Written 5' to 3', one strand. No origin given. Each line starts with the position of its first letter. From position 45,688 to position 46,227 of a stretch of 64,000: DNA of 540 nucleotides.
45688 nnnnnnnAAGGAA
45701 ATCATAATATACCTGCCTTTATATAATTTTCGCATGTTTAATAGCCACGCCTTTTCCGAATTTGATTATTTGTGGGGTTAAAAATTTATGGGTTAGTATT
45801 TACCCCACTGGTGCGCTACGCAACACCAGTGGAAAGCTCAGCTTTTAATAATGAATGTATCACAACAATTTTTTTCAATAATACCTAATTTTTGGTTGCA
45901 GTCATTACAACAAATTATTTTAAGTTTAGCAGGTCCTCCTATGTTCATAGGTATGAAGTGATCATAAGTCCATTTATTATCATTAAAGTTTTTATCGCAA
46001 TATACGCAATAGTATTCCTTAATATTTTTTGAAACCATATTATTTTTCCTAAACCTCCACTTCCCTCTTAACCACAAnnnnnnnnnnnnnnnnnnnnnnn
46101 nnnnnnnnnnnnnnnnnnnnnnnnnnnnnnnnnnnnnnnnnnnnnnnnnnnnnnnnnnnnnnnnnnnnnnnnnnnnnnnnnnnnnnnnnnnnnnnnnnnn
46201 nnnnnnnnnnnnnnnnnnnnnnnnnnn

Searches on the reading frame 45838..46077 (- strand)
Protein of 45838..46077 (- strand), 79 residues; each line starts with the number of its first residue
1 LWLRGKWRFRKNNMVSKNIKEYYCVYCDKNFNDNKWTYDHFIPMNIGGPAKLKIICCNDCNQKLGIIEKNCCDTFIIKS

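Call 3: search_protein_families(library=pfam, proteins=[window:45838-46077:-], max_evalue=1)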
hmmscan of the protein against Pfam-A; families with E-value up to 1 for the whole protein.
window:45838-46077:- (79 aa): 10 families
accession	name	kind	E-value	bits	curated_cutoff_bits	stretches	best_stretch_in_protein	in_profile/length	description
PF14279.12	HNH_5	-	6e-09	36.1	27.5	1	24-65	1-44/56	HNH endonuclease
PF01844.29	HNH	-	7e-05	23.3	21.4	1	24-64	1-44/47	HNH endonuclease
PF12171.14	zf-C2H2_jaz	-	0.0035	17.9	22.6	1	22-33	2-13/27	Zinc-finger double-stranded RNA-binding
PF02945.21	Endonuclease_7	-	0.0073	16.6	23.6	1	18-68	20-67/82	Recombination endonuclease VII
PF15468.11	DUF4636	-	0.028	14.6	27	1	6-44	180-217/243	Domain of unknown function (DUF4636)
PF18912.6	DZR_2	-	0.038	14.3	27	1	56-73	23-40/56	Double zinc ribbon domain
PF23107.1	Zf-C2H2_ZNF451_C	-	0.12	13.4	30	1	23-41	40-58/59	Two consecutive Zinc fingers C2H2 type, ZNF451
PF07191.17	Zn_ribbon_6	-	0.19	12.2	25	0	13-72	9-46/67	Double zinc ribbon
PF13894.12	zf-C2H2_4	-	0.21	12.8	27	1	22-40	1-19/24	C2H2-type zinc finger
PF00096.32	zf-C2H2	-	0.26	12.3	25.2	1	22-40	1-19/23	Zinc finger, C2H2 type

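Call 4: search_protein_families(library=ncbifam, proteins=[window:45838-46077:-], max_evalue=1)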
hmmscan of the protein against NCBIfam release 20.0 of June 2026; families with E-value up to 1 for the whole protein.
window:45838-46077:- (79 aa): 1 family
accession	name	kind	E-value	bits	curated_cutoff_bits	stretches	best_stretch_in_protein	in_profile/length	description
NF040563.1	guided_IscB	equivalog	0.018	14.2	175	1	21-65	192-236/314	RNA-guided endonuclease IscB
